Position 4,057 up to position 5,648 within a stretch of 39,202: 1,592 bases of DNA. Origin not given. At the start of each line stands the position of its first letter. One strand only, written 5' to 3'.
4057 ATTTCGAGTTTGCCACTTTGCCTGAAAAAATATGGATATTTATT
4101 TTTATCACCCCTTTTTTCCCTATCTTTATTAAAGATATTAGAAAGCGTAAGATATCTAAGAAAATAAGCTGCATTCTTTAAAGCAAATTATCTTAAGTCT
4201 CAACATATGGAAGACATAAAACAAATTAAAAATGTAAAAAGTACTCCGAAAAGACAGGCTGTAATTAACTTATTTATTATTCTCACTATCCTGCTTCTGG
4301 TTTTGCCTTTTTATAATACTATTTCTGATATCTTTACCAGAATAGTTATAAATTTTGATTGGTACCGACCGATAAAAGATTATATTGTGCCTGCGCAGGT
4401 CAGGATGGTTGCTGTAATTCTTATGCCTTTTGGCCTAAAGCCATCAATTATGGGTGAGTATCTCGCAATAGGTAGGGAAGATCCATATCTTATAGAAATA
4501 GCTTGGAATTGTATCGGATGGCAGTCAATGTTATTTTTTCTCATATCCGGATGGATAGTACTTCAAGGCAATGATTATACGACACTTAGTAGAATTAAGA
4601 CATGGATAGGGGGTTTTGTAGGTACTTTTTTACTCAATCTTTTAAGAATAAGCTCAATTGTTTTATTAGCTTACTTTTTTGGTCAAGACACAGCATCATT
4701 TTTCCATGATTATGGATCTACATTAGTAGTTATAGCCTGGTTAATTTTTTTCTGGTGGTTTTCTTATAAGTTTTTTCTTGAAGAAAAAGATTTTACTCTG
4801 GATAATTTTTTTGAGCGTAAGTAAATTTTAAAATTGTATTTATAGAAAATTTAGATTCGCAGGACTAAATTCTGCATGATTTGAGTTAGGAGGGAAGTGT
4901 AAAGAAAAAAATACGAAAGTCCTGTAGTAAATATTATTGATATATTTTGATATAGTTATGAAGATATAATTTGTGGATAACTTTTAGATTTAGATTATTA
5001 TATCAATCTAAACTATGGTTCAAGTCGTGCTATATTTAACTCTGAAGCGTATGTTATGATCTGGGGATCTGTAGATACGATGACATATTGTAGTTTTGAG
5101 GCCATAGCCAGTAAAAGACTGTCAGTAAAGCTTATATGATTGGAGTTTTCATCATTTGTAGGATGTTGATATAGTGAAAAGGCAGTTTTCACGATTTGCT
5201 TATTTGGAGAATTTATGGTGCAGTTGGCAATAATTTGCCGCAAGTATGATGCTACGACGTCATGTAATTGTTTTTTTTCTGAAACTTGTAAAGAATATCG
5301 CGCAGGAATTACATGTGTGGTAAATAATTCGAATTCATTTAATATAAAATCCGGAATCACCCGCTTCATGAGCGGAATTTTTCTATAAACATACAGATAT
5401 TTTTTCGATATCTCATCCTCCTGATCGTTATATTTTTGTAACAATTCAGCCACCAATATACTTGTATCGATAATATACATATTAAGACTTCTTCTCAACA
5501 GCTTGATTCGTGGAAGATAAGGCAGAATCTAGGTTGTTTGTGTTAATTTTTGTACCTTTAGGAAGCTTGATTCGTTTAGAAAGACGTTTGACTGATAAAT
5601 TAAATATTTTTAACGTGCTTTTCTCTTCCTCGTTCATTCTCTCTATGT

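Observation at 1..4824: Miniature exosortase/archaeosortase-family protein paired with a giant substrate carrying a non-canonical 'LPEK' C-terminal sorting signal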

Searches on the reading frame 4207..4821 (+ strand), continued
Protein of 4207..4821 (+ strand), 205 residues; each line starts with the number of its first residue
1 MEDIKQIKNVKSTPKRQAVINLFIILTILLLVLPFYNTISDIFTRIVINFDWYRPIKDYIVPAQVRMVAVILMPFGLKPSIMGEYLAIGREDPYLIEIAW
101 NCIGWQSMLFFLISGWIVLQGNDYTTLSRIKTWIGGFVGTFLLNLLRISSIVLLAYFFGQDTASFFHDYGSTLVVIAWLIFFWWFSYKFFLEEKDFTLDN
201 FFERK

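Call 66: search_protein_families(library=pfam, proteins=[L026:3-2276:+, L024:2863-5778:+, L015:2883-5504:+, L030:2170-4851:+, L012:5053-8100:+], max_evalue=0.001)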
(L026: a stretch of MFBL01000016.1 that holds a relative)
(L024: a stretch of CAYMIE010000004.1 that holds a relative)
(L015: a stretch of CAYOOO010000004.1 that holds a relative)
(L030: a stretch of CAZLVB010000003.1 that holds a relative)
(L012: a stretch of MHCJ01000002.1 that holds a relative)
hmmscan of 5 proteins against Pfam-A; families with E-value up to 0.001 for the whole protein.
L026:3-2276:+ (758 aa): 4 families
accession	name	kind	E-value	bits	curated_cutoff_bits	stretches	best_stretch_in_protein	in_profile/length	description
PF00535.33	Glycos_transf_2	-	3.2e-18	66.7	23.3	1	219-360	1-107/168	Glycosyl transferase family 2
PF13632.12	Glyco_trans_2_3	-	3.7e-18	66.5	27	1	365-613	8-195/198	Glycosyl transferase family group 2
PF13641.12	Glyco_tranf_2_3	-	3.2e-14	53.9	27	1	289-502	39-230/230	Glycosyltransferase like family 2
PF13506.12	Glyco_transf_21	-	4.1e-06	26.8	21.7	1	429-500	96-173/174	Glycosyl transferase family 21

L024:2863-5778:+ (972 aa): 12 families
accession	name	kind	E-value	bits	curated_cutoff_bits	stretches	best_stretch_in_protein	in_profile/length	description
PF13632.12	Glyco_trans_2_3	-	3.3e-19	69.9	27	1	668-845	27-182/198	Glycosyl transferase family group 2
PF13641.12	Glyco_tranf_2_3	-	1.3e-14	55.2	27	1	594-781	60-229/230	Glycosyltransferase like family 2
PF13518.12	HTH_28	-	2.1e-13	50.5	25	2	174-211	2-38/52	Helix-turn-helix domain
PF01527.26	HTH_Tnp_1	-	4.8e-12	46.4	24.1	1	169-223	7-63/75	Transposase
PF13565.12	HTH_32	-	1.3e-11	45.3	33.7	1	66-141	2-73/73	Homeodomain-like domain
PF13384.12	HTH_23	-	3.9e-11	42.9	24.6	1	174-211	7-43/50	Homeodomain-like domain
PF00535.33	Glycos_transf_2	-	5.8e-11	43.1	23.3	1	541-646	27-104/168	Glycosyl transferase family 2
PF13551.12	HTH_29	-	4.1e-10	40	28.1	1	187-241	13-62/64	Winged helix-turn helix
PF02796.21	HTH_7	-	7.2e-09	36.1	23.8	1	183-208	20-44/45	Helix-turn-helix domain of resolvase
PF13506.12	Glyco_transf_21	-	4.1e-06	26.8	21.7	1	709-780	96-173/174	Glycosyl transferase family 21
PF01498.24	HTH_Tnp_Tc3_2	-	1.9e-05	25.3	31.5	0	109-148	7-46/72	Transposase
PF04218.19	CENP-B_N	-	0.00089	19.3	21.2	0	36-72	10-45/53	CENP-B N-terminal DNA-binding domain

L015:2883-5504:+ (874 aa): 11 families
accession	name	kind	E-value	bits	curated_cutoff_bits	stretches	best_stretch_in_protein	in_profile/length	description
PF13641.12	Glyco_tranf_2_3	-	7.6e-24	85.4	27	1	432-666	3-230/230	Glycosyltransferase like family 2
PF00535.33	Glycos_transf_2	-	5.6e-23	82.1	23.3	1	433-538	1-105/168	Glycosyl transferase family 2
PF13632.12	Glyco_trans_2_3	-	3.5e-17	63.3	27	1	550-741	25-195/198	Glycosyl transferase family group 2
PF13518.12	HTH_28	-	9.5e-15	54.8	25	2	22-62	1-41/52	Helix-turn-helix domain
PF13551.12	HTH_29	-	7.1e-12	45.7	28.1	2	24-62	2-41/64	Winged helix-turn helix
PF13384.12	HTH_23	-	9.3e-12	44.8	24.6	2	154-193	3-42/50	Homeodomain-like domain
PF01527.26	HTH_Tnp_1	-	1.1e-09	38.8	24.1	1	17-72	6-64/75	Transposase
PF02796.21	HTH_7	-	6.8e-08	33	23.8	0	159-190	12-43/45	Helix-turn-helix domain of resolvase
PF13506.12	Glyco_transf_21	-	2.2e-05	24.4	21.7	1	592-664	96-173/174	Glycosyl transferase family 21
PF10111.15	Glyco_tranf_2_2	-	2.5e-05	24.3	27.3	1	441-633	10-202/276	Glycosyltransferase like family 2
PF13704.12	Glyco_tranf_2_4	-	9.2e-05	23.3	27.5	1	440-526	2-87/98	Glycosyl transferase family 2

L030:2170-4851:+ (894 aa): 12 families
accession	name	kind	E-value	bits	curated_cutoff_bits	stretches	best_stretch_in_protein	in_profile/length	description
PF13518.12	HTH_28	-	4.6e-20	71.8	25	2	77-121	2-45/52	Helix-turn-helix domain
PF13632.12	Glyco_trans_2_3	-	6.2e-17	62.5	27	1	527-732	25-153/198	Glycosyl transferase family group 2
PF00535.33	Glycos_transf_2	-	1.9e-16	60.9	23.3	1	354-504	1-107/168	Glycosyl transferase family 2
PF13384.12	HTH_23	-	5.1e-15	55.2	24.6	2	76-120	6-49/50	Homeodomain-like domain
PF13641.12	Glyco_tranf_2_3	-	1.2e-13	52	27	1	448-643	59-230/230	Glycosyltransferase like family 2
PF13551.12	HTH_29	-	6.3e-13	49.1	28.1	1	79-139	3-63/64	Winged helix-turn helix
PF01527.26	HTH_Tnp_1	-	1e-10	42.1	24.1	0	12-47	12-48/75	Transposase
PF13565.12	HTH_32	-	2.1e-08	35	33.7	1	105-165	2-60/73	Homeodomain-like domain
PF02796.21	HTH_7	-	3.1e-08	34.1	23.8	0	15-44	14-43/45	Helix-turn-helix domain of resolvase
PF13506.12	Glyco_transf_21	-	3.4e-05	23.8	21.7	0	571-641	97-173/174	Glycosyl transferase family 21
PF13022.12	HTH_Tnp_1_2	-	7.9e-05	23.2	27.9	0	77-111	17-49/122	Helix-turn-helix of insertion element transposase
PF01710.22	HTH_Tnp_IS630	-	0.00036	21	21.3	0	81-113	11-43/119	Transposase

L012:5053-8100:+ (1016 aa): 14 families
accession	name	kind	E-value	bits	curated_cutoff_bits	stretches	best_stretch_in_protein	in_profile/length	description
PF13641.12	Glyco_tranf_2_3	-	1.9e-17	64.5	27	1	486-760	3-230/230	Glycosyltransferase like family 2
PF13632.12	Glyco_trans_2_3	-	7.5e-16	59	27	1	647-843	28-153/198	Glycosyl transferase family group 2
PF00535.33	Glycos_transf_2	-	5.7e-15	56.1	23.3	1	487-620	1-108/168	Glycosyl transferase family 2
PF13518.12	HTH_28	-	4.2e-11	43.2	25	1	14-45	6-36/52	Helix-turn-helix domain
PF13384.12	HTH_23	-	1.4e-10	41.1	24.6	1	14-45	11-41/50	Homeodomain-like domain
PF01527.26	HTH_Tnp_1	-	9.4e-09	35.8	24.1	1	145-198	12-67/75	Transposase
PF13565.12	HTH_32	-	7.8e-07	30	33.7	0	172-246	1-72/73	Homeodomain-like domain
PF13551.12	HTH_29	-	8.8e-07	29.4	28.1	1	14-45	5-36/64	Winged helix-turn helix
PF13506.12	Glyco_transf_21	-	2.8e-05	24.1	21.7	1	688-758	97-173/174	Glycosyl transferase family 21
PF00376.29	MerR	-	3.2e-05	24.1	28.2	0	159-181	2-24/38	MerR family regulatory protein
PF06056.18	Terminase_5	-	0.00011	22.5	20.3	0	24-46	16-38/58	Putative ATPase subunit of terminase (gpP-like)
PF13411.12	MerR_1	-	0.00032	21.2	21.6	0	159-188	3-32/69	MerR HTH family regulatory protein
PF13022.12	HTH_Tnp_1_2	-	0.00078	20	27.9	0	155-178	25-48/122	Helix-turn-helix of insertion element transposase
PF12728.13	HTH_17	-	0.00094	19.8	27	0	23-44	3-24/51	Helix-turn-helix domain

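Call 70: search_protein_families(library=ncbifam, proteins=[L015:4101-5504:+, L026:600-2276:+, P0262, L059:1908-4001:+, L081:7617-9977:+], max_evalue=0.00001)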
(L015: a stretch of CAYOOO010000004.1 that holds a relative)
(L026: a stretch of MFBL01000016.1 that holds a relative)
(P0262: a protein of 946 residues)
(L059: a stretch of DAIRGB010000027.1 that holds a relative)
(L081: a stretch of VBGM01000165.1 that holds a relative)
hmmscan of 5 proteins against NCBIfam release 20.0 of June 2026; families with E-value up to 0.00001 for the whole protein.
L015:4101-5504:+ (468 aa): 15 families
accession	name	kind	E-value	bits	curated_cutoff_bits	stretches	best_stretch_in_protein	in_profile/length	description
TIGR03937.1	PgaC_IcaA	equivalog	3.2e-29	102.1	422.3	1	18-329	39-332/407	poly-beta-1,6-N-acetyl-D-glucosamine synthase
TIGR03030.1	CelA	equivalog_domain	7.4e-18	63.9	699.1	1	195-297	309-411/714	UDP-forming cellulose synthase catalytic subunit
NF053846.1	glyco_with_XrtP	equivalog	5.7e-14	51.6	520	1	209-314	246-347/440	XrtP-associated glycosyltransferase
NF008558.0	PRK11498.1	equivalog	4.2e-12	44.8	992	1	21-261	270-501/872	UDP-forming cellulose synthase catalytic subunit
TIGR04242.1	nodulat_NodC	equivalog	2.4e-10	40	550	1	19-322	43-338/395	chitooligosaccharide synthase NodC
NF041875.1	EPS_EpsD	equivalog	2.8e-10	40.1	370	1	26-235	1-200/325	exopolysaccharide biosynthesis glycosyltransferase EpsD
TIGR03965.1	mycofact_glyco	equivalog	5.8e-10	38.6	280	1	18-260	68-299/467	mycofactocin biosynthesis glycosyltransferase MftF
NF007482.0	PRK10073.1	equivalog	8.8e-10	38.1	423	1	23-126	5-106/334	glycosyltransferase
NF045692.1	OglycostaseCruG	equivalog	1.6e-09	37.2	600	1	25-155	42-175/386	2'-O-glycosyltransferase CruG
NF047683.1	TeichurnBiosyTuaG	equivalog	2.6e-09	37.1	400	1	22-131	4-112/252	teichuronic acid biosynthesis protein TuaG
NF050050.1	ProtGlycPglI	equivalog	7.1e-09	35.5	500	1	23-119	1-97/306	GalNAc(5)-diNAcBac-PP-undecaprenol beta-1,3-glucosyltransferase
NF053739.1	GlytfEpsEBac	equivalog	2.1e-07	30.2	450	1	24-120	1-97/265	glycosyltransferase EpsE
NF041865.1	EpsU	equivalog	6.8e-06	25.3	700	1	57-285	75-288/394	exopolysaccharide biosynthesis GT2 family glycosyltransferase EpsU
TIGR04017.1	WcaA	equivalog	9.2e-06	25.5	495.75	0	22-128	3-108/279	colanic acid biosynthesis glycosyltransferase WcaA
NF007453.0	PRK10018.1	equivalog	9.8e-06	25.4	382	0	22-128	4-109/280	colanic acid biosynthesis glycosyltransferase WcaA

L026:600-2276:+ (559 aa): 6 families
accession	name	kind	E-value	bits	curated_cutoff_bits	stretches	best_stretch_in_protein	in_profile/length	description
TIGR03937.1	PgaC_IcaA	equivalog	2.6e-18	66.2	422.3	1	176-305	142-271/407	poly-beta-1,6-N-acetyl-D-glucosamine synthase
TIGR03030.1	CelA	equivalog_domain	3.2e-15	55.2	699.1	2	14-158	128-254/714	UDP-forming cellulose synthase catalytic subunit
NF053846.1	glyco_with_XrtP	equivalog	5.9e-11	41.7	520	1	103-304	94-298/440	XrtP-associated glycosyltransferase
NF041865.1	EpsU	equivalog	8.2e-09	34.9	700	1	108-325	96-285/394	exopolysaccharide biosynthesis GT2 family glycosyltransferase EpsU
NF008558.0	PRK11498.1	equivalog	4.6e-07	28.1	992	0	255-304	452-501/872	UDP-forming cellulose synthase catalytic subunit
TIGR04242.1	nodulat_NodC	equivalog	8.9e-07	28.2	550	0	180-303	151-283/395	chitooligosaccharide synthase NodC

P0262 (946 aa): 8 families
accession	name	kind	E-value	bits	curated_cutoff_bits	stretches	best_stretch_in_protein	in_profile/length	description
TIGR03937.1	PgaC_IcaA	equivalog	1.5e-26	93.3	422.3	2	79-208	35-157/407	poly-beta-1,6-N-acetyl-D-glucosamine synthase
TIGR03030.1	CelA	equivalog_domain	8.7e-20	70.3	699.1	2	80-204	122-256/714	UDP-forming cellulose synthase catalytic subunit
NF053846.1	glyco_with_XrtP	equivalog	5.3e-13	48.4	520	1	113-385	64-342/440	XrtP-associated glycosyltransferase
NF008558.0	PRK11498.1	equivalog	4.2e-10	38.2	992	0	85-204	269-380/872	UDP-forming cellulose synthase catalytic subunit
TIGR04178.1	exo_archaeo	signature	3.8e-09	36.7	23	1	850-938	3-92/97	exosortase/archaeosortase family protein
TIGR04242.1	nodulat_NodC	equivalog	4.8e-09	35.7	550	1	79-339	38-283/395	chitooligosaccharide synthase NodC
NF041865.1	EpsU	equivalog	1.3e-07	31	700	1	95-355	45-280/394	exopolysaccharide biosynthesis GT2 family glycosyltransferase EpsU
NF041875.1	EPS_EpsD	equivalog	1.7e-06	27.7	370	0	91-204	1-107/325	exopolysaccharide biosynthesis glycosyltransferase EpsD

L059:1908-4001:+ (698 aa): 17 families
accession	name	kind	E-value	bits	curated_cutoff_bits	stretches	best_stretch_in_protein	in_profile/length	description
TIGR03937.1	PgaC_IcaA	equivalog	1.6e-23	83.4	422.3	1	254-603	43-378/407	poly-beta-1,6-N-acetyl-D-glucosamine synthase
NF053846.1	glyco_with_XrtP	equivalog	1.1e-16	60.6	520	1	448-552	249-349/440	XrtP-associated glycosyltransferase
TIGR04242.1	nodulat_NodC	equivalog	3.8e-13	49.1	550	1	255-495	47-282/395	chitooligosaccharide synthase NodC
TIGR03030.1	CelA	equivalog_domain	6.6e-12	44.2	699.1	1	248-361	123-248/714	UDP-forming cellulose synthase catalytic subunit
NF008558.0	PRK11498.1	equivalog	9.7e-11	40.3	992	1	242-497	259-501/872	UDP-forming cellulose synthase catalytic subunit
NF041865.1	EpsU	equivalog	9.3e-10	38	700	1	265-511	48-278/394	exopolysaccharide biosynthesis GT2 family glycosyltransferase EpsU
NF053739.1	GlytfEpsEBac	equivalog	2.7e-09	36.4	450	1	256-320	1-68/265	glycosyltransferase EpsE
NF047683.1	TeichurnBiosyTuaG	equivalog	8.5e-09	35.4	400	1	254-349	4-98/252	teichuronic acid biosynthesis protein TuaG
NF050050.1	ProtGlycPglI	equivalog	6.9e-08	32.2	500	1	256-360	2-106/306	GalNAc(5)-diNAcBac-PP-undecaprenol beta-1,3-glucosyltransferase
NF047588.1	GlcsyltransPgfSStrep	equivalog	1.7e-07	30.8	500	1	258-362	3-110/308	glycosyltransferase PgfS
TIGR04017.1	WcaA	equivalog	2.6e-07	30.5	495.75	1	254-310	3-58/279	colanic acid biosynthesis glycosyltransferase WcaA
NF007453.0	PRK10018.1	equivalog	4.7e-07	29.7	382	1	255-309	5-58/280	colanic acid biosynthesis glycosyltransferase WcaA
TIGR03965.1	mycofact_glyco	equivalog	5.8e-07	28.7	280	1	258-496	76-299/467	mycofactocin biosynthesis glycosyltransferase MftF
NF045692.1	OglycostaseCruG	equivalog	1.4e-06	27.5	600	1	258-470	43-248/386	2'-O-glycosyltransferase CruG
NF007482.0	PRK10073.1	equivalog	1.4e-06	27.5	423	1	256-315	6-67/334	glycosyltransferase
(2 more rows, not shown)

L081:7617-9977:+ (787 aa): 12 families
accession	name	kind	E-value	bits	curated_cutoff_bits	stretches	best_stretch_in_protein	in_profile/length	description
TIGR03937.1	PgaC_IcaA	equivalog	1.6e-24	86.6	422.3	2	139-255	38-153/407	poly-beta-1,6-N-acetyl-D-glucosamine synthase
TIGR03030.1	CelA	equivalog_domain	1.9e-13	49.4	699.1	1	328-394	309-377/714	UDP-forming cellulose synthase catalytic subunit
NF041875.1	EPS_EpsD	equivalog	2.7e-10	40.2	370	1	148-370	1-202/325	exopolysaccharide biosynthesis glycosyltransferase EpsD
NF053846.1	glyco_with_XrtP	equivalog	5.1e-10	38.6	520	1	341-426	245-329/440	XrtP-associated glycosyltransferase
TIGR03965.1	mycofact_glyco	equivalog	7.6e-10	38.2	280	0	146-254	74-181/467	mycofactocin biosynthesis glycosyltransferase MftF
TIGR04242.1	nodulat_NodC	equivalog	7e-09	35.1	550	0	140-246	42-150/395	chitooligosaccharide synthase NodC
NF045692.1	OglycostaseCruG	equivalog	2.6e-08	33.2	600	1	148-243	43-143/386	2'-O-glycosyltransferase CruG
NF041865.1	EpsU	equivalog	4.9e-08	32.4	700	1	150-404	43-274/394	exopolysaccharide biosynthesis GT2 family glycosyltransferase EpsU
NF008558.0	PRK11498.1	equivalog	6.8e-07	27.6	992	0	146-254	273-379/872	UDP-forming cellulose synthase catalytic subunit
NF047683.1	TeichurnBiosyTuaG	equivalog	2.2e-06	27.5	400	1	145-241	5-100/252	teichuronic acid biosynthesis protein TuaG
NF007482.0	PRK10073.1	equivalog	4.3e-06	26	423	1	146-209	6-71/334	glycosyltransferase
NF041391.1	DPhHxTase_Halo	equivalog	9.6e-06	24.7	375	0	153-257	2-98/213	dolichyl-phosphate hexose transferase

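Call 71: find_encoding_contigs(protein=P0003, flank=10000, max_places=2)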
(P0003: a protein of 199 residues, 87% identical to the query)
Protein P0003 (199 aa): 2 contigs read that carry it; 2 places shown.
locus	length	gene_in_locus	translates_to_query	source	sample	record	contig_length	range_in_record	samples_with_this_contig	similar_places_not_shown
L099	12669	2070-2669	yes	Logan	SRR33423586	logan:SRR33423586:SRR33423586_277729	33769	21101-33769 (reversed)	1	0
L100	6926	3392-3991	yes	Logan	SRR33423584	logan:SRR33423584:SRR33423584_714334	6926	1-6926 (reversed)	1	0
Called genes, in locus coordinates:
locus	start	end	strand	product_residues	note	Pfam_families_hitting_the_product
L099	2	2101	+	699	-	?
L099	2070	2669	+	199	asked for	PF09721:Exosortase_EpsH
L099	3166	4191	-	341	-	-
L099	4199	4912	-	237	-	-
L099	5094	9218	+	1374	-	-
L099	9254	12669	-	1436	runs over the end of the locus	-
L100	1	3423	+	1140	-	?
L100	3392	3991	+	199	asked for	PF09721:Exosortase_EpsH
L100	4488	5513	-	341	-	-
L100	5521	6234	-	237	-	-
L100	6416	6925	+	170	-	?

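Call 72: find_encoding_contigs(protein=P0007, flank=10000, max_places=2)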
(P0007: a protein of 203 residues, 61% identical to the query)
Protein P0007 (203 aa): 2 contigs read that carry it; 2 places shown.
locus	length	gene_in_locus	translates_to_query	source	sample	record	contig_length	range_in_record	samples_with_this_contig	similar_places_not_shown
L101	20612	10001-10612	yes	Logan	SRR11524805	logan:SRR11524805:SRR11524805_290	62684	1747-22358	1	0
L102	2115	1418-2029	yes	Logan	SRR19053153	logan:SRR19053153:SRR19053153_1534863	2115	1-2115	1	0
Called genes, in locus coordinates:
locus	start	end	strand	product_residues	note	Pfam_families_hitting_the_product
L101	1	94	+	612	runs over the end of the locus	?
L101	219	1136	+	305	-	-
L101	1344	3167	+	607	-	-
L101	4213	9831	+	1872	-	PF01527:HTH_Tnp_1 (faint), PF13551:HTH_29 (faint), PF13384:HTH_23 (weak), PF13518:HTH_28, PF00535:Glycos_transf_2, PF13506:Glyco_transf_21, PF13641:Glyco_tranf_2_3, PF13632:Glyco_trans_2_3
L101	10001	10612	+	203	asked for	-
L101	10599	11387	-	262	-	PF13399:LytR_C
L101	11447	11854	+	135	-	-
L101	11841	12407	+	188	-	PF04203:Sortase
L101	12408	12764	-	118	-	PF13650:Asp_protease_2 (weak)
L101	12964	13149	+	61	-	-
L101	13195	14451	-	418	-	-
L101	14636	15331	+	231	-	-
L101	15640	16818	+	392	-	PF00083:Sugar_tr, PF03825:Nuc_H_symport (weak), PF05631:MFS_5 (weak), PF07690:MFS_1, PF13347:MFS_2, PF12832:MFS_1_like, PF06779:MFS_4, PF07690:MFS_1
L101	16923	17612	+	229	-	-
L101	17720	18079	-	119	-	PF00072:Response_reg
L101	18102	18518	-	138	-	PF00072:Response_reg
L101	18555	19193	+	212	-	PF01209:Ubie_methyltran, PF05401:NodS, PF13489:Methyltransf_23, PF07021:MetW, PF13847:Methyltransf_31, PF08241:Methyltransf_11, PF08242:Methyltransf_12, PF13649:Methyltransf_25, +1 more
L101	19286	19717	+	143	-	-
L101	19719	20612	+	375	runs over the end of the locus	-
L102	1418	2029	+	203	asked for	-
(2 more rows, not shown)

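Call 75: search_protein_families(library=ncbifam, proteins=[L039:7946-10057:+, L059:6843-8954:+], max_evalue=10)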
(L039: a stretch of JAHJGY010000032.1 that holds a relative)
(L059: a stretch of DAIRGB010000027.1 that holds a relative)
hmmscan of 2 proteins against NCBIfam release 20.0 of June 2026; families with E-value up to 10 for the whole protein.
L039:7946-10057:+ (704 aa): 1 family
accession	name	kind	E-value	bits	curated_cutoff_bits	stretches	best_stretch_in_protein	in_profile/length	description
NF000282.2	RND_permease_1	subfamily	9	4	1250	0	106-143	348-385/1029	multidrug efflux RND transporter permease subunit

L059:6843-8954:+ (704 aa): 1 family
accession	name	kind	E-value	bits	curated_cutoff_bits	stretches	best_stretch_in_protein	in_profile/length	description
TIGR04065.1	ocin_CLI_3235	hypoth_equivalog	0.98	9.7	26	1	1-17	1-17/34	CLI_3235 family bacteriocin precursor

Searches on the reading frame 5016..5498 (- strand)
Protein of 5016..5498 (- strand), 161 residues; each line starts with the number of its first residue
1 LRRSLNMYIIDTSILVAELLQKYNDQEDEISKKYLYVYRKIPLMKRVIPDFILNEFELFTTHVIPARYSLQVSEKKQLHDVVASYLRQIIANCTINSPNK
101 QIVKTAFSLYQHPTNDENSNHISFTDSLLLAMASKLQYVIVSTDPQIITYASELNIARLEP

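Call 17: search_protein_families(library=pfam, proteins=[window:5016-5498:-], max_evalue=0.01)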
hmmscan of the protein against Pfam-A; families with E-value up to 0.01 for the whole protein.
window:5016-5498:- (161 aa): 1 family
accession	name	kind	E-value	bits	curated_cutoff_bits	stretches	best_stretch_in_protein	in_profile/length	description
PF01850.27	PIN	-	0.0011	20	23.6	1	8-147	1-114/120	PIN domain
